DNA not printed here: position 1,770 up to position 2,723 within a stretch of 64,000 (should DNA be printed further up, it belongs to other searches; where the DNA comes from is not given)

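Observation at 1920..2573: A LysM protein carries an actinobacterial-type Rpf muralytic domain with locally elevated GC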

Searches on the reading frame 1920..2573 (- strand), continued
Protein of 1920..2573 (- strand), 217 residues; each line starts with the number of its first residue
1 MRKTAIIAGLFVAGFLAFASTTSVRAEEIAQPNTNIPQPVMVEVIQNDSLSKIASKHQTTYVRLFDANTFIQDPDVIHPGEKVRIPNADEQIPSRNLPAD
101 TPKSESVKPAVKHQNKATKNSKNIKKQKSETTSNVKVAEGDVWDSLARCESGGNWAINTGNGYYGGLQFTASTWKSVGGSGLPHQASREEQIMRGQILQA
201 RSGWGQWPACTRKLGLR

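Call 18: search_solved_structures(query=window:1920-2573:-, max_evalue=0.001, show_alignments=4)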
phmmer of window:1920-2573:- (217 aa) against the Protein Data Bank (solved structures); distinct sequences matched with E-value up to 0.001: 10.
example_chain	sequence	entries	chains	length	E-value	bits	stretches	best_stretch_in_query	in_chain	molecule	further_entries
1xsf_A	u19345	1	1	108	5.6e-26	94.7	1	135-217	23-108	Probable resuscitation-promoting factor rpfB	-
3eo5_A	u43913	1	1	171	1.1e-25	93.7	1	135-217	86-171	Resuscitation-promoting factor rpfB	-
5e27_A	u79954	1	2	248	1.3e-24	90.3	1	135-217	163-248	Resuscitation-promoting factor RpfB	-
4emn_A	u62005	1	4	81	3.8e-24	88.7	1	140-217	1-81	Probable resuscitation-promoting factor rpfB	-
4kl7_A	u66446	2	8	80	7.6e-24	87.7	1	142-217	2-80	Resuscitation-promoting factor RpfB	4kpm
4cge_A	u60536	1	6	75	1.7e-23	86.5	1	143-213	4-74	RESUSCITATION-PROMOTING FACTOR RPFE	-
4ow1_A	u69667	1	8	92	1.2e-21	80.5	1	142-216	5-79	Resuscitation-promoting factor RpfC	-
2n5z_A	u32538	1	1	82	1.4e-21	80.3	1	142-215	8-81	Resuscitation-promoting factor RpfC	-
7r1l_A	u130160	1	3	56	3.9e-05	26.6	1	44-90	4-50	Spore coat assembly protein SafA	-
4b8v_A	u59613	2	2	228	0.00088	22.2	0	36-87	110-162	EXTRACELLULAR PROTEIN 6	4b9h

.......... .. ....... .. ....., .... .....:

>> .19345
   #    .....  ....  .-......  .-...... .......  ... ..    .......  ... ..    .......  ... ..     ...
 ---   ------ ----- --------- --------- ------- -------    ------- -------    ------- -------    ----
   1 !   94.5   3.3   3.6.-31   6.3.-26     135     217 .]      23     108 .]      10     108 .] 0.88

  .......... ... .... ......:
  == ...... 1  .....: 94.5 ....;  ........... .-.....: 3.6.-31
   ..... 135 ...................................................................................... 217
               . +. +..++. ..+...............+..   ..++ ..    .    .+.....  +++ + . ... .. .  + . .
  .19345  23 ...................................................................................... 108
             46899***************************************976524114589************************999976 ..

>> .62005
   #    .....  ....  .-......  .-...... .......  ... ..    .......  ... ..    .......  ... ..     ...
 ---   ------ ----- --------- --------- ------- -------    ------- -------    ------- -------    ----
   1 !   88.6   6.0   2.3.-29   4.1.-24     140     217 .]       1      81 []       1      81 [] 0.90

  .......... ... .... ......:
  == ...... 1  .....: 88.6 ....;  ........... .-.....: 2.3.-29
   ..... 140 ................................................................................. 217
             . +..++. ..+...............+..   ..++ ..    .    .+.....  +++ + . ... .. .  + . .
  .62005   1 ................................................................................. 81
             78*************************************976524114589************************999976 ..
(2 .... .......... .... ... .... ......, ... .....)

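Call 33: find_encoding_contigs(protein=P0003, flank=3000, max_places=2)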
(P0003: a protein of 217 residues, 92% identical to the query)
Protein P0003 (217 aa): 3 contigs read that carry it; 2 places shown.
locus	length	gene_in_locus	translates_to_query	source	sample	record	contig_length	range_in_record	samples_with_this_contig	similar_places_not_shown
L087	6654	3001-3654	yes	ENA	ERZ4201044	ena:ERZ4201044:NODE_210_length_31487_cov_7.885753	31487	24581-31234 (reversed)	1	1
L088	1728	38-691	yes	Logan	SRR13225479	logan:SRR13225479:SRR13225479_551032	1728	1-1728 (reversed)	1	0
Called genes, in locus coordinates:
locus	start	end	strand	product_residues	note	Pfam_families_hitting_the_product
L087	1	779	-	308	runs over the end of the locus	PF01636:APH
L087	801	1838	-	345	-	PF03576:Peptidase_S58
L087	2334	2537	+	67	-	PF04024:PspC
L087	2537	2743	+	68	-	PF00471:Ribosomal_L33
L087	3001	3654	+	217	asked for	PF01476:LysM, PF06737:Transglycosylas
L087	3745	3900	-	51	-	-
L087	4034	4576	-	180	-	-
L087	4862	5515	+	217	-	PF06414:Zeta_toxin (weak), PF01583:APS_kinase (faint), PF08433:KTI12, PF13238:AAA_18 (weak), PF13671:AAA_33, PF13207:AAA_17 (weak)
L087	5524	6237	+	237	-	PF01863:YgjP-like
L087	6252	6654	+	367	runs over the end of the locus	PF13426:PAS_9 (faint), PF00512:HisKA, PF02518:HATPase_c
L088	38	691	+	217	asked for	PF01476:LysM, PF06737:Transglycosylas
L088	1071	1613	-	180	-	-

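Call 34: find_encoding_contigs(protein=P0005, flank=3000, max_places=2)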
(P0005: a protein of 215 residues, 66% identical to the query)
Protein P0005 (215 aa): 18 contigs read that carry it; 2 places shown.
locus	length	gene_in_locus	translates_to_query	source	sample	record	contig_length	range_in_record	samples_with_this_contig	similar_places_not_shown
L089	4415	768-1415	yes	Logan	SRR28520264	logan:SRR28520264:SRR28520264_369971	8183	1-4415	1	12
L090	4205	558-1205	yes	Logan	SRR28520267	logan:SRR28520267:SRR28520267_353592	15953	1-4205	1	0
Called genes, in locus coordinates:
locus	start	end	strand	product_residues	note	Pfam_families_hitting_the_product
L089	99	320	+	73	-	PF04024:PspC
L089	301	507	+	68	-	PF00471:Ribosomal_L33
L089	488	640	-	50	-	-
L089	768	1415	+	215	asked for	PF01476:LysM, PF06737:Transglycosylas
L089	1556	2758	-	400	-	PF07992:Pyr_redox_2, PF00070:Pyr_redox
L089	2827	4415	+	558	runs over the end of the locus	PF01565:FAD_binding_4, PF02913:FAD-oxidase_C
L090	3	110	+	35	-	?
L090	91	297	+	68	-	PF00471:Ribosomal_L33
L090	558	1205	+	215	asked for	PF01476:LysM, PF06737:Transglycosylas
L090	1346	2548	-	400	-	PF07992:Pyr_redox_2, PF00070:Pyr_redox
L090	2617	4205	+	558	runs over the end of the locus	PF01565:FAD_binding_4, PF02913:FAD-oxidase_C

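Call 35: find_encoding_contigs(protein=P0011, flank=3000, max_places=1)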
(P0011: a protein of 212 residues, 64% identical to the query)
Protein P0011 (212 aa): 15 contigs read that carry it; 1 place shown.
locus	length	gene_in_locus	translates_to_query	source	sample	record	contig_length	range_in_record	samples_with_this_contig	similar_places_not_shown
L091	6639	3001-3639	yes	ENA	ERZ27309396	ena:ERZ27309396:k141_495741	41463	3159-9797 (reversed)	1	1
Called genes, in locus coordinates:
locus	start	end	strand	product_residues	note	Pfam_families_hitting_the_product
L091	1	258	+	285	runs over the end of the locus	PF01479:S4, PF00849:PseudoU_synth_2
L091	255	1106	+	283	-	PF13177:DNA_pol3_delta2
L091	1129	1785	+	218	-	PF21033:RMD1-3 (faint), PF13428:TPR_14 (faint), PF00515:TPR_1 (weak), PF12895:ANAPC3 (weak), PF00515:TPR_1 (weak), PF07719:TPR_2, PF13181:TPR_8 (weak), PF13424:TPR_12, +10 more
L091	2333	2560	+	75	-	PF04024:PspC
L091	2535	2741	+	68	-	PF00471:Ribosomal_L33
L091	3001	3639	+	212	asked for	PF01476:LysM, PF06737:Transglycosylas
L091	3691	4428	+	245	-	PF01996:F420_ligase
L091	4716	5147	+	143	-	-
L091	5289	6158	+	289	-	-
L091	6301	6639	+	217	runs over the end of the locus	PF06414:Zeta_toxin, PF08433:KTI12, PF13238:AAA_18 (weak), PF13671:AAA_33, PF13207:AAA_17 (weak)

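Call 36: find_encoding_contigs(protein=P0026, flank=3000, max_places=1)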
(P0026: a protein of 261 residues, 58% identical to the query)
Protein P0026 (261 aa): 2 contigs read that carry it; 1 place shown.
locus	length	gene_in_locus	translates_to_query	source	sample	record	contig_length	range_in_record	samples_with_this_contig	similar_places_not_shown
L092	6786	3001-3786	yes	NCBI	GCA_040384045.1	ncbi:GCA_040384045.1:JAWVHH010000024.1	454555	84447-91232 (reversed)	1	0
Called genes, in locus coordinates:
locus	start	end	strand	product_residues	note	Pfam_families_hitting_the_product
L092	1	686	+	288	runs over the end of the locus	-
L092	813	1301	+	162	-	PF00293:NUDIX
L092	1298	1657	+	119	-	-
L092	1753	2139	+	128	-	-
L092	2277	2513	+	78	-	-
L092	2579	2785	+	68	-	PF00471:Ribosomal_L33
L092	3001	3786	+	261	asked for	PF01476:LysM, PF06737:Transglycosylas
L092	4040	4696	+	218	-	PF06414:Zeta_toxin, PF01583:APS_kinase (weak), PF08433:KTI12, PF13238:AAA_18 (weak), PF13671:AAA_33, PF13207:AAA_17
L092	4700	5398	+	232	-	PF01863:YgjP-like, PF08325:WLM (weak)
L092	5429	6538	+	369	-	PF00512:HisKA, PF13581:HATPase_c_2 (weak), PF02518:HATPase_c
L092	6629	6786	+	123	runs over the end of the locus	PF00584:SecE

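Call 37: find_encoding_contigs(protein=P0040, flank=3000, max_places=1)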
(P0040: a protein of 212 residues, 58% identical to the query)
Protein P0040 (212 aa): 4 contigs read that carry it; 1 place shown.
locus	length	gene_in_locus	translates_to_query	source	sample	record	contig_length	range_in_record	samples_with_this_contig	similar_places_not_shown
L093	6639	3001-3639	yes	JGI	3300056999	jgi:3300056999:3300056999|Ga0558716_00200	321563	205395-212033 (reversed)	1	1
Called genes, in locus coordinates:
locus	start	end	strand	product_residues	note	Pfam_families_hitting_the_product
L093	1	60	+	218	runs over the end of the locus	PF21033:RMD1-3 (faint), PF00515:TPR_1 (weak), PF07719:TPR_2 (weak), PF12895:ANAPC3 (weak), PF00515:TPR_1, PF07719:TPR_2, PF13181:TPR_8 (weak), PF13424:TPR_12, +10 more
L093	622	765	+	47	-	-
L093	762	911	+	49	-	-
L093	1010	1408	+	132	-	-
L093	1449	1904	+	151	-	-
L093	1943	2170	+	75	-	PF04024:PspC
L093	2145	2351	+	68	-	PF00471:Ribosomal_L33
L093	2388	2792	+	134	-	PF00293:NUDIX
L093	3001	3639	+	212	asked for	PF01476:LysM, PF06737:Transglycosylas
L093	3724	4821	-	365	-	PF04055:Radical_SAM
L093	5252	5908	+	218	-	PF06414:Zeta_toxin, PF01583:APS_kinase (weak), PF08433:KTI12, PF13238:AAA_18 (weak), PF13671:AAA_33, PF13207:AAA_17 (weak)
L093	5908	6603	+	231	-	PF01863:YgjP-like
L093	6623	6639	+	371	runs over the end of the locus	PF00512:HisKA, PF02518:HATPase_c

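Call 38: find_encoding_contigs(protein=P0016, flank=3000, max_places=1)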
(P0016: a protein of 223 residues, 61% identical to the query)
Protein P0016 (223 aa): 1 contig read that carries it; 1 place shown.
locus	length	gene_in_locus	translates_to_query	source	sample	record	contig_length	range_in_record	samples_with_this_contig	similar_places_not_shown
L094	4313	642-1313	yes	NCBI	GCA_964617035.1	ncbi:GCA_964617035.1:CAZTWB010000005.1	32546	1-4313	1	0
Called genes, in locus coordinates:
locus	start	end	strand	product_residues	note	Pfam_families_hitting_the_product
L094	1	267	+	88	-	?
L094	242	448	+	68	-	PF00471:Ribosomal_L33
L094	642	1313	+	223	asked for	PF01476:LysM, PF06737:Transglycosylas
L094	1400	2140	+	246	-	PF13886:TM7S3_TM198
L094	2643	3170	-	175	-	PF00665:rve (weak)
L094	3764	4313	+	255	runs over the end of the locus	PF04203:Sortase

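Call 68: search_dna_similar(query=window:1920-2573:-, collection=phages, mode=protein, max_rows=15)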
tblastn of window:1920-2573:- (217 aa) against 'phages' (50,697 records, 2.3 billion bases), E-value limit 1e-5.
Records with a match: 165; places in all: 165; records where one place covers at least 80% of the query: 0.
Best place of each record, by identity: 60-80% 4; <60% 161.
By first word of the organism name: Mycobacterium 141; Rhodococcus 14; Streptomyces 6; Bacteriophage 4.
By host as written in the record: Mycobacterium smegmatis mc2 155 81; Mycobacterium smegmatis mc#155 31; Mycobacterium smegmatis mc2155 7; Rhodococcus erythropolis RIA 643 6; - 5; Rhodococcus equi NRRL B-16538 5; Mycolicobacterium smegmatis mc2 155 5; Mycolicibacterium smegmatis 3; and 15 more.
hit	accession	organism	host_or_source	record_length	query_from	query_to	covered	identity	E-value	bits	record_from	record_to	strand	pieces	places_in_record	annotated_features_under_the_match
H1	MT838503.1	Bacteriophage sp.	human fecal samples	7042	142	217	35%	63.3%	5e-27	113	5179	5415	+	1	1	record has no annotation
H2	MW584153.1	Mycobacterium phage prophi79-1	Mycobacterium abscessus GD79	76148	143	213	33%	62.0%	5e-23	102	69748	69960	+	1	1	102: resuscitation-promoting factor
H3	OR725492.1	Streptomyces phage Alone3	Streptomyces lividans JI 1326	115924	143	215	34%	60.3%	1e-22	100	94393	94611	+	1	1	184: hypothetical protein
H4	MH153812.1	Rhodococcus phage Grayson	Rhodococcus erythropolis RIA 643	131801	129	214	40%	51.1%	9e-20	92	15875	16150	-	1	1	46: hypothetical protein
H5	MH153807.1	Rhodococcus phage Peregrin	Rhodococcus erythropolis RIA 643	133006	129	214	40%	51.1%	2e-19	92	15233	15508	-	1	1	44: hypothetical protein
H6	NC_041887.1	Rhodococcus phage Weasels2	Rhodococcus erythropolis RIA 643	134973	132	214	38%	52.3%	5e-20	93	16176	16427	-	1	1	transglycosylase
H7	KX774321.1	Rhodococcus phage Weasels2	Rhodococcus erythropolis RIA 643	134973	132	214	38%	52.3%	5e-20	93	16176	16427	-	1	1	transglycosylase-like domain protein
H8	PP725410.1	Streptomyces phage GiJojo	Streptomyces mirabilis NRRL B-2400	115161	143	215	34%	58.9%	3e-22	100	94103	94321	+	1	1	174: hydrolase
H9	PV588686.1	Streptomyces phage pSt2308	Streptomyces turgidiscabies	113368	143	215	34%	58.9%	3e-22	100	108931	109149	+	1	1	hydrolase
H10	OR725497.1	Streptomyces phage LuckySocke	Streptomyces lividans JI 1326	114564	143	215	34%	58.9%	6e-22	99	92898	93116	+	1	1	182: hypothetical protein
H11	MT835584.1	Bacteriophage sp.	human fecal samples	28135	138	216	36%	53.7%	9e-21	96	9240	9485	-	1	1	record has no annotation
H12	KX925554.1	Streptomyces phage BRock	Streptomyces sp. 5a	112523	143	215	34%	57.5%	5e-21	96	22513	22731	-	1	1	transglycosylase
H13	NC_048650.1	Streptomyces phage BRock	Streptomyces sp. 5a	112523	143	215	34%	57.5%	5e-21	96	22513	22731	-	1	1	transglycosylase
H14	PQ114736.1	Rhodococcus phage Dorin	Rhodococcus equi NRRL B-16538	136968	135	214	37%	50.6%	4e-19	91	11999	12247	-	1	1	28: hypothetical protein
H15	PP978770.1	Rhodococcus phage Francesca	Rhodococcus equi NRRL B-16538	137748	135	214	37%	50.6%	4e-19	91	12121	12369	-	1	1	27: hypothetical protein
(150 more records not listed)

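Call 69: find_related_loci(query=window:1920-2573:-, collection=viral_contigs, flank=1500)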
Query window:1920-2573:- (217 aa) in viral_contigs; peptide patterns used: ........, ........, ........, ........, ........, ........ (x = any residue, [..] = any of these).
64 stretches matched a pattern; 62 encode a relative of the query (tblastn E <= 1e-3); 62 distinct loci.
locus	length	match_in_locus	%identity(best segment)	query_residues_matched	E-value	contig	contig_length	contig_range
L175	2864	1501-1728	70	142-217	1e-34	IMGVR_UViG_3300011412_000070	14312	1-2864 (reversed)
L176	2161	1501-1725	68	143-217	9e-33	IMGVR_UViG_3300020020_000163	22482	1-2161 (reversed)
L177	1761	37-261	75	142-216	3e-32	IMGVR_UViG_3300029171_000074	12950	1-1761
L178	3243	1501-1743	64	140-217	7e-31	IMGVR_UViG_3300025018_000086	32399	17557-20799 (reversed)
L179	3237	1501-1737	65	142-217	2e-30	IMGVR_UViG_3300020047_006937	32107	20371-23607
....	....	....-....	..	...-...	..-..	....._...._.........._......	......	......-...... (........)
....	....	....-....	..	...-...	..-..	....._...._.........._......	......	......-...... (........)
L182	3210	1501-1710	69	143-212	7e-30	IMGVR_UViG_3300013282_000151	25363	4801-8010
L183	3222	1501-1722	64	142-215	9e-30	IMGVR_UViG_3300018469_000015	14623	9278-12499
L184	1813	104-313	69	143-212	3e-29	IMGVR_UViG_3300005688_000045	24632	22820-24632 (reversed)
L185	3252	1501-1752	60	140-217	4e-30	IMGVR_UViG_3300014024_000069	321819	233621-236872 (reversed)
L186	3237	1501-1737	63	142-217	5e-29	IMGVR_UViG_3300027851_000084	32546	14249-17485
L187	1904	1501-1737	63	142-217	5e-29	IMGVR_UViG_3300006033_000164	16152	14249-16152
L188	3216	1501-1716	64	143-214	6e-28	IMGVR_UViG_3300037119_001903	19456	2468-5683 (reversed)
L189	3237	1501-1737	63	142-217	3e-28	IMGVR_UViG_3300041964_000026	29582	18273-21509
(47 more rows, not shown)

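Call 71: search_protein_families(library=pfam, proteins=[L018:271-3387:+, L008:2200-3231:+, L042:2893-3513:+], max_evalue=0.001)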
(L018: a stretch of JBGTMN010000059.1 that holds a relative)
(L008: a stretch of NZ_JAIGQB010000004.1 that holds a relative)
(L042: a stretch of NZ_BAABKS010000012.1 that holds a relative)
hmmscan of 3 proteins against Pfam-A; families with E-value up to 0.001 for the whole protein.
L018:271-3387:+ (1038 aa): 3 families
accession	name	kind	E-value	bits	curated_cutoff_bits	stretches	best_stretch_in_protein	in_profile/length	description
PF06737.19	Transglycosylas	-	2.5e-26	92.6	27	1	956-1028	2-77/77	Transglycosylase-like domain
PF00912.28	Transgly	-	1.2e-23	83.9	27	2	221-309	82-169/178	Transglycosylase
PF00905.27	Transpeptidase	-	4e-05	23.4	22.1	0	532-581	9-64/299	Penicillin binding protein transpeptidase domain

L008:2200-3231:+ (343 aa): 3 families
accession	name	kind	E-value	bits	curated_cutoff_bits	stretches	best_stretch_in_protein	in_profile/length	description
PF06737.19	Transglycosylas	-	1.6e-27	96.4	27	1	266-336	4-77/77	Transglycosylase-like domain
PF03990.20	DUF348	-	1.5e-25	89.1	24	3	6-46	1-41/41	G5-linked-Ubiquitin-like domain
PF07501.17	G5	-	3.1e-21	75.8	23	1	180-252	3-75/75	G5 domain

L042:2893-3513:+ (206 aa): 2 families
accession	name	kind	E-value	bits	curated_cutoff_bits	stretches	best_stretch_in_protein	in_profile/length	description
PF06737.19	Transglycosylas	-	2.8e-34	118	27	1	37-109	2-77/77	Transglycosylase-like domain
PF01476.26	LysM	-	1.2e-12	48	20.9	1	161-205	1-42/43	LysM domain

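Call 86: predict_structure(alignment_id=A6)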
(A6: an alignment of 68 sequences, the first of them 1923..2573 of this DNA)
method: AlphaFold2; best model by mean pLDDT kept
length: 217 residues; sequences in the alignment: 68
mean_pLDDT: 72.4   pTM: 0.36
mean pLDDT of the five models: 72.4, 69.9, 68.9, 67.0, 66.9
residues with pLDDT >= 90: 25; 70-90: 109; 50-70: 37; < 50: 46
segments of 3 or more residues with pLDDT < 50: 25-35, 100-107, 114-127, 129-139
pLDDT, mean of each block of 10 residues (from residue 1): 56 55 48 57 87 89 89 85 86 71 47 46 47 44 88 81 81 90 88 91 87 83
secondary structure, 60 per line:
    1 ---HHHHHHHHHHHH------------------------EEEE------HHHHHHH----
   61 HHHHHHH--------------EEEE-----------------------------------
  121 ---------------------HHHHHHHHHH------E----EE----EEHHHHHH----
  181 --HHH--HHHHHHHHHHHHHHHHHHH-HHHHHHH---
elements in order: H4-15 E40-43 H50-56 H61-67 E82-85 H142-151 H171-176 H188-206 H208-214
